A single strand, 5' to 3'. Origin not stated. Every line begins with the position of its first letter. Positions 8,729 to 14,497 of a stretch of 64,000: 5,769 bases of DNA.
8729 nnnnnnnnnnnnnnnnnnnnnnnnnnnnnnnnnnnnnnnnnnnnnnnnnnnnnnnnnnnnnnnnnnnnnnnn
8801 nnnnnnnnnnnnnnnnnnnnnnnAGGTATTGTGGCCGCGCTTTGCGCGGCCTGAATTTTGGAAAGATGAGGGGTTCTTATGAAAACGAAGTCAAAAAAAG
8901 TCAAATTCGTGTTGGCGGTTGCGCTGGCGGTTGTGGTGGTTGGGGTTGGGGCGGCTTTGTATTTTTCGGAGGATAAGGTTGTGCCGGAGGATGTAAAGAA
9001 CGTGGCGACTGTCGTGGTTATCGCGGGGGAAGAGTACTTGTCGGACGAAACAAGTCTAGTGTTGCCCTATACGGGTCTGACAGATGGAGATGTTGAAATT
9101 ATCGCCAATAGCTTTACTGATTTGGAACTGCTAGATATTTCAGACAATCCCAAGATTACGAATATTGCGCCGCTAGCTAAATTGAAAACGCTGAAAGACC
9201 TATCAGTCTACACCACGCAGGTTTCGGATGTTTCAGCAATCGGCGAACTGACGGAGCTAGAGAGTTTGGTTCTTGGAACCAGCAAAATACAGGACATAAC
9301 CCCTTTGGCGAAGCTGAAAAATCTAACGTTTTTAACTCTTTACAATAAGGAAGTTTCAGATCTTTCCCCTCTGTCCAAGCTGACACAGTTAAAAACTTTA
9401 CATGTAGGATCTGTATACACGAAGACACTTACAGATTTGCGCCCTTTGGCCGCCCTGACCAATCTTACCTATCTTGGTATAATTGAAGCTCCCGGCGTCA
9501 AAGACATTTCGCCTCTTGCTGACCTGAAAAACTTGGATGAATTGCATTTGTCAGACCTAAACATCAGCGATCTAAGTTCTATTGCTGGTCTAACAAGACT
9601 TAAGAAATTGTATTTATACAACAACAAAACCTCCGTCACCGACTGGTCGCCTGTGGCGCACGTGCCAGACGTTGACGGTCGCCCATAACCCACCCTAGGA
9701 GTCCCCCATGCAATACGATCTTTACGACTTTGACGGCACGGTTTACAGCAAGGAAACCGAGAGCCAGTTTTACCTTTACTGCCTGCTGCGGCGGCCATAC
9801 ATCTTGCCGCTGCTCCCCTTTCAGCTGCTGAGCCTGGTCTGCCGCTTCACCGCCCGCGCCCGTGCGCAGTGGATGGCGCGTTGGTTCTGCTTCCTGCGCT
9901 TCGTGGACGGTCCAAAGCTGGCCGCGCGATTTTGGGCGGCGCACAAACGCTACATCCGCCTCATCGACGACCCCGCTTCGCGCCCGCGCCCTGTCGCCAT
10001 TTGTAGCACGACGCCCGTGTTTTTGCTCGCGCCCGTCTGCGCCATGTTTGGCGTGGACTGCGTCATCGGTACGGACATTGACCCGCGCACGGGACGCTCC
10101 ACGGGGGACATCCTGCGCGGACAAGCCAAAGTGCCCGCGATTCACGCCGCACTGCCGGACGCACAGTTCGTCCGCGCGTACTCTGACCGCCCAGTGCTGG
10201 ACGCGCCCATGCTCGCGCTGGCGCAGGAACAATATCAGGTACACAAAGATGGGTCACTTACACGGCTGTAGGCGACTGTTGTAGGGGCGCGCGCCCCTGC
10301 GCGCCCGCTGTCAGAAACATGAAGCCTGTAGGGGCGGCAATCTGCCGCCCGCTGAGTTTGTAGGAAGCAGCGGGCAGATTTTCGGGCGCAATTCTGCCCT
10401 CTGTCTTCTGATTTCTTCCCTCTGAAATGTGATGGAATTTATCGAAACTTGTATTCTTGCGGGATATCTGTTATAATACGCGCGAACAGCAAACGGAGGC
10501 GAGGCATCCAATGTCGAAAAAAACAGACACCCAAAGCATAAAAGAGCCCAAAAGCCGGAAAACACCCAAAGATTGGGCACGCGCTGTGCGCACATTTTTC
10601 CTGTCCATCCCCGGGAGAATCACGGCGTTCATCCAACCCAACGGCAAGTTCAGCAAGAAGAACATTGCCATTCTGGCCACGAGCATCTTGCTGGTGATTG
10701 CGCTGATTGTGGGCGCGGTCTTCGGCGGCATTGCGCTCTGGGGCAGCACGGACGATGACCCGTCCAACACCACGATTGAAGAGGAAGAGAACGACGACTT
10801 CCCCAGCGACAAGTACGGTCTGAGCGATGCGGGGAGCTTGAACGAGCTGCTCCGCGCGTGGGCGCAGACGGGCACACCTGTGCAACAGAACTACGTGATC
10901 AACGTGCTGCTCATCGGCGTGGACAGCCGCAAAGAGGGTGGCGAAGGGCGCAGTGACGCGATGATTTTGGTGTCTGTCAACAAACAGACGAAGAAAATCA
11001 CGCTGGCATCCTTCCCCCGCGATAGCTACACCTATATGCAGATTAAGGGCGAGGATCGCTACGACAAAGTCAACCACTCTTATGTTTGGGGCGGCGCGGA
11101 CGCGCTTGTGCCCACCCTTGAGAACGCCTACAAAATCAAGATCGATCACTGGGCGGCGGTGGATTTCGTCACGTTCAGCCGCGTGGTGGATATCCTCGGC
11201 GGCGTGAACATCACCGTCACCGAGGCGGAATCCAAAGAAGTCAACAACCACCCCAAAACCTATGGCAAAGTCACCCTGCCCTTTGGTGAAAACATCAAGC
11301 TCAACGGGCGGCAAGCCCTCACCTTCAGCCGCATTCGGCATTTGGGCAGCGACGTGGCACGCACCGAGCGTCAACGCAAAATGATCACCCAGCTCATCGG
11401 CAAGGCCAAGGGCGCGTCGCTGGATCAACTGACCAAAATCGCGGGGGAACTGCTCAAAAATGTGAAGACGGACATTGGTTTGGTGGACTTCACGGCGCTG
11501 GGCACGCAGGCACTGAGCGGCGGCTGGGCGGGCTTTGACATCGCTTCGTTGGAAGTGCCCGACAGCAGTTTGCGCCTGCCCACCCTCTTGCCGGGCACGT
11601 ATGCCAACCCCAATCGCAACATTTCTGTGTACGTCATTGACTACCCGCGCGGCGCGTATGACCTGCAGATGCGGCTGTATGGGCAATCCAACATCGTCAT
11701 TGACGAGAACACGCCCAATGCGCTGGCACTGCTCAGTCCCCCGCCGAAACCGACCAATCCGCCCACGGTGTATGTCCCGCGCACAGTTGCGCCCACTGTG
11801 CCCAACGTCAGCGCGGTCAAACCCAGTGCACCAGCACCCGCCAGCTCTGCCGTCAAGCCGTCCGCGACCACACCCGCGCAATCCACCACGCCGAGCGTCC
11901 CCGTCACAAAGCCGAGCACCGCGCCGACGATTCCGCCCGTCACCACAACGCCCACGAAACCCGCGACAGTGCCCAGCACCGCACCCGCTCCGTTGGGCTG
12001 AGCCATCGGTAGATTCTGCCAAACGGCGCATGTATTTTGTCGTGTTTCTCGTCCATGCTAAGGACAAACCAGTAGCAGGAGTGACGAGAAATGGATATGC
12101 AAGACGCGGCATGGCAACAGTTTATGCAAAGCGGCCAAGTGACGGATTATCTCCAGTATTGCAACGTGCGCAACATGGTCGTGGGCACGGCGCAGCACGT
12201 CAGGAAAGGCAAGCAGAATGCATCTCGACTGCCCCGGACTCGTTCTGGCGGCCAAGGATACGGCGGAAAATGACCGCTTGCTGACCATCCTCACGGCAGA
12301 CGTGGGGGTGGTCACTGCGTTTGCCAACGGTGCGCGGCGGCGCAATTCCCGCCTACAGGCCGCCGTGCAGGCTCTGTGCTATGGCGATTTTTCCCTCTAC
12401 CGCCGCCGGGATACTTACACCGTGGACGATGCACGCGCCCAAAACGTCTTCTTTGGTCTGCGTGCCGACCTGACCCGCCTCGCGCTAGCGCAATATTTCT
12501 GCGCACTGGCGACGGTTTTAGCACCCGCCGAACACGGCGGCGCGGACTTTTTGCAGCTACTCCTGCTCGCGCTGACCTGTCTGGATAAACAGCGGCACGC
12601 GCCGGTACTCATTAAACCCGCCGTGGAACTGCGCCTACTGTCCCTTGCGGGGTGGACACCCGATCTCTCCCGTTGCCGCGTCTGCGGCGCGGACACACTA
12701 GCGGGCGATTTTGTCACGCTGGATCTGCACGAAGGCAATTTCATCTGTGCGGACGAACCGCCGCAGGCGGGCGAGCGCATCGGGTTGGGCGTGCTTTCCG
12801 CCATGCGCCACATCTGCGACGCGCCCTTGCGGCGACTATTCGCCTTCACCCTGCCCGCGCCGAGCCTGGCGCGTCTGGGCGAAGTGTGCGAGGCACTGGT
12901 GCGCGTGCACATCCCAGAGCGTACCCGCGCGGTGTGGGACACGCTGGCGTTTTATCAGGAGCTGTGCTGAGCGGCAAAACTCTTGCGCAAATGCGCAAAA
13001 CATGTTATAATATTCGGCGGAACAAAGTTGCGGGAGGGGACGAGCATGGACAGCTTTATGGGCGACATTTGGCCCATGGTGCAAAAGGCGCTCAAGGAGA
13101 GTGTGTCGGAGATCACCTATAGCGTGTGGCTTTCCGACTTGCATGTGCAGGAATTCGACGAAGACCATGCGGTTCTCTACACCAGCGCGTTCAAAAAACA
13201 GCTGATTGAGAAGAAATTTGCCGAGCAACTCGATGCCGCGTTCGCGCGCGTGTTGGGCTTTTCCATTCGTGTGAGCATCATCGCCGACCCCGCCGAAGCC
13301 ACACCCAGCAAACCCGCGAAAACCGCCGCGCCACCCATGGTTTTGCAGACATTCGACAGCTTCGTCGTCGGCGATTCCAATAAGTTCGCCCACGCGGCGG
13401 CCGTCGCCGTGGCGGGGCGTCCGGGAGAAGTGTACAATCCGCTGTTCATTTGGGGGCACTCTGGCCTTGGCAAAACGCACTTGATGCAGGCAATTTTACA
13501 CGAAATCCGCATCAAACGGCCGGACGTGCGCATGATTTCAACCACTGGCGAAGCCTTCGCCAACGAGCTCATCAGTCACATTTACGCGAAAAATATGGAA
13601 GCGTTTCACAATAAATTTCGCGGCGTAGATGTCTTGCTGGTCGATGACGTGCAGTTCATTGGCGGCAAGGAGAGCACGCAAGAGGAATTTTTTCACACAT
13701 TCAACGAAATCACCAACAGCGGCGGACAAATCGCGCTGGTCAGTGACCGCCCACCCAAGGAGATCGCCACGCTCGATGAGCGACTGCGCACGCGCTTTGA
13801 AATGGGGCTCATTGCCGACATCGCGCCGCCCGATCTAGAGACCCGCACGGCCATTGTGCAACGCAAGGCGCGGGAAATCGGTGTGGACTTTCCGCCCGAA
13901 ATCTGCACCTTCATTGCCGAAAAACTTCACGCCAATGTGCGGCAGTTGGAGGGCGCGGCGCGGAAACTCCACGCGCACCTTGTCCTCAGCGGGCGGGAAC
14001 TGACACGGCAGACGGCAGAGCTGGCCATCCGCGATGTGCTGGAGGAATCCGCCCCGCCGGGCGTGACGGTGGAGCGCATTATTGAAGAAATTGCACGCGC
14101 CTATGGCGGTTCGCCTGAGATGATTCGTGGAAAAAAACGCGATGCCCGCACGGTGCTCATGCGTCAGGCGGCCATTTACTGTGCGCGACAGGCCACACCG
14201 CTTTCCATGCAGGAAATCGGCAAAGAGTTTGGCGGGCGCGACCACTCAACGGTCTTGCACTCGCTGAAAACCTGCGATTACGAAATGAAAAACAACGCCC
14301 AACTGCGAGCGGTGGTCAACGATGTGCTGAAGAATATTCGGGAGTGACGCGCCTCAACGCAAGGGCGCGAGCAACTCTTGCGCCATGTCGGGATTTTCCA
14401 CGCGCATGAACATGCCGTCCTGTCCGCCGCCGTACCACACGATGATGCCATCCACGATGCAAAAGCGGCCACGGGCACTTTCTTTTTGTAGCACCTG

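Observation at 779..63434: Five families of strictly 7-nt-periodic arrays build most intergenic spacers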

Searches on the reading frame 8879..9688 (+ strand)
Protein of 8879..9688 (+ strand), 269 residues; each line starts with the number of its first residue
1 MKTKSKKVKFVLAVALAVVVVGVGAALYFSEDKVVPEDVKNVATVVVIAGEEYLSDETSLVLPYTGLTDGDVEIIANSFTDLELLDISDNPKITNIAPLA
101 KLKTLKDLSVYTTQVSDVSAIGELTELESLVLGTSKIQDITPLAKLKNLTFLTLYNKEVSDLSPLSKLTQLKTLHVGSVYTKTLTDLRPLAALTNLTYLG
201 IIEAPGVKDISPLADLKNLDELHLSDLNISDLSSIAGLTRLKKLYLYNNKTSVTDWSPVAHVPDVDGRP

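Call 36: search_protein_families(library=pfam, proteins=[window:8879-9688:+])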
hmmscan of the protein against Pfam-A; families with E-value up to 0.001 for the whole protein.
window:8879-9688:+ (269 aa): 7 families
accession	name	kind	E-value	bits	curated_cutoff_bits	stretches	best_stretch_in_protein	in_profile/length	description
PF12799.13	LRR_4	-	1.2e-26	92.6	27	2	217-257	1-40/44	Leucine Rich repeats (2 copies)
PF23598.1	LRR_14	-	4.3e-11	42.6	40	2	77-200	19-145/353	Leucine-rich repeat region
PF14580.12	LRR_9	-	2.3e-10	40.7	30.5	1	75-160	37-126/175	Leucine-rich repeat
PF25019.1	LRR_R13L1-DRL21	-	2.8e-08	34.2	27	0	190-247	65-125/127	R13L1/DRL21 LRRs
PF13855.12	LRR_8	-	1.6e-07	31.4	27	0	214-250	22-60/61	Leucine rich repeat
PF23952.1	LRR_EndoS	-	1.3e-06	29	27.9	0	130-249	28-116/116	Endo-beta-N-acetylglucosaminidase EndoS LRR domain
PF25013.1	LRR_Zer-1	-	9.9e-05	23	27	0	75-134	3-63/137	Zer-1-like, Leucine-rich repeats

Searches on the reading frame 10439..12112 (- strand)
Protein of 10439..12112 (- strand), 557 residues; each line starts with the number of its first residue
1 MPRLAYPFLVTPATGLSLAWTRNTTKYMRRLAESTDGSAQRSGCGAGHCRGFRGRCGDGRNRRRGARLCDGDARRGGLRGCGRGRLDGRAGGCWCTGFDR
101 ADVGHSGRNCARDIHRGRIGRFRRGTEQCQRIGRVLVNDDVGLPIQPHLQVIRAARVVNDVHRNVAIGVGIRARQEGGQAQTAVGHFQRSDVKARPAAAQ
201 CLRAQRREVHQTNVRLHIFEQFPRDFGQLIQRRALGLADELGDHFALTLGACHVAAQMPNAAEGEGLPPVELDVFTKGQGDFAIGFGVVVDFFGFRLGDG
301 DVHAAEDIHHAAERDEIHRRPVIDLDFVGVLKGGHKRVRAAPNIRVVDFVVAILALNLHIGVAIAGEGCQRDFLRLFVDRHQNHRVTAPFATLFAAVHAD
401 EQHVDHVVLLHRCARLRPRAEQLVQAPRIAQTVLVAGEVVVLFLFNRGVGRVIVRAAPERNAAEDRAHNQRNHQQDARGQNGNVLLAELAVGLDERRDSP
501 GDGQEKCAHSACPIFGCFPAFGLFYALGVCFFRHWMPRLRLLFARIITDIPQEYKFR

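Call 31: find_encoding_contigs(protein=window:10439-12112:-, flank=10000, max_places=1)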
Protein window:10439-12112:- (557 aa): no gene with exactly this product is on record in the collection.

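Call 36: search_protein_families(library=pfam, proteins=[window:10439-12112:-])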
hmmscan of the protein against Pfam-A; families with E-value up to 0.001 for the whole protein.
window:10439-12112:- (557 aa): 0 families

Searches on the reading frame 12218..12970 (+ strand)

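Call 53: search_protein_families(library=pfam, proteins=[window:12218-12970:+])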
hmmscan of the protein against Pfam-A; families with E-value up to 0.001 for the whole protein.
window:12218-12970:+ (250 aa): 2 families
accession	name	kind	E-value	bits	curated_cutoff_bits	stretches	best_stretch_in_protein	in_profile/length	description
PF02565.21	RecO_C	-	5.8e-20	72.1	22.1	1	82-235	1-152/157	Recombination protein O C terminal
PF11967.14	RecO_N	-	4e-18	65.7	27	1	1-74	1-76/80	Recombination protein O N terminal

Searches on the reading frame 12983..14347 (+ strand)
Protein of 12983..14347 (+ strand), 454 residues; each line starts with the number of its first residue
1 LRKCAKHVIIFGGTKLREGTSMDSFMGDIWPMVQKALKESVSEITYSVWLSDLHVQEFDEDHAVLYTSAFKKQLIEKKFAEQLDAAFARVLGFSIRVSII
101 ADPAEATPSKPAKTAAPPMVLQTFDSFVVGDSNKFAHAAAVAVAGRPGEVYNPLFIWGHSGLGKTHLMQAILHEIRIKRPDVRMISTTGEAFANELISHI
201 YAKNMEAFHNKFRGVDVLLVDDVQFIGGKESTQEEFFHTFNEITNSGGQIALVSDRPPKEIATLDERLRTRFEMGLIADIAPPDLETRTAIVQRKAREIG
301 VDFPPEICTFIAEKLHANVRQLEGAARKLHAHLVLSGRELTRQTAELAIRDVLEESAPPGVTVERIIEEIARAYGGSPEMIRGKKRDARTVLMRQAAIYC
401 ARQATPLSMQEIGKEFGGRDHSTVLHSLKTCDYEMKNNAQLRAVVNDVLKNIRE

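Call 53: search_protein_families(library=pfam, proteins=[window:12983-14347:+])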
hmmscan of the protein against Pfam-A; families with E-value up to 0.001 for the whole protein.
window:12983-14347:+ (454 aa): 7 families
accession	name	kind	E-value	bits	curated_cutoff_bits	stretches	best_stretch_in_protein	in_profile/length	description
PF00308.24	Bac_DnaA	-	5e-61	206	23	1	123-278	6-161/162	Bacterial DnaA ATPAse domain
PF08299.17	Bac_DnaA_C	-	3.9e-23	81.7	31.5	1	363-429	1-67/69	Bacterial dnaA protein helix-turn-helix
PF11638.13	DnaA_N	-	6.1e-07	29.5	24.6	1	28-88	2-64/65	DnaA N-terminal domain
PF00004.35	AAA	-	2.4e-06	28.5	21.2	1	155-274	2-125/131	ATPase family associated with various cellular activities (AAA)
PF13401.12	AAA_22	-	9.3e-06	26.4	27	0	154-245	8-109/130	AAA domain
PF25201.1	nSTAND6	-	2.8e-05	24.6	27.7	0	152-200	19-67/148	Novel STAND NTPase 6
PF13191.12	AAA_16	-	0.00016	22.7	32.6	1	143-244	20-124/167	AAA ATPase domain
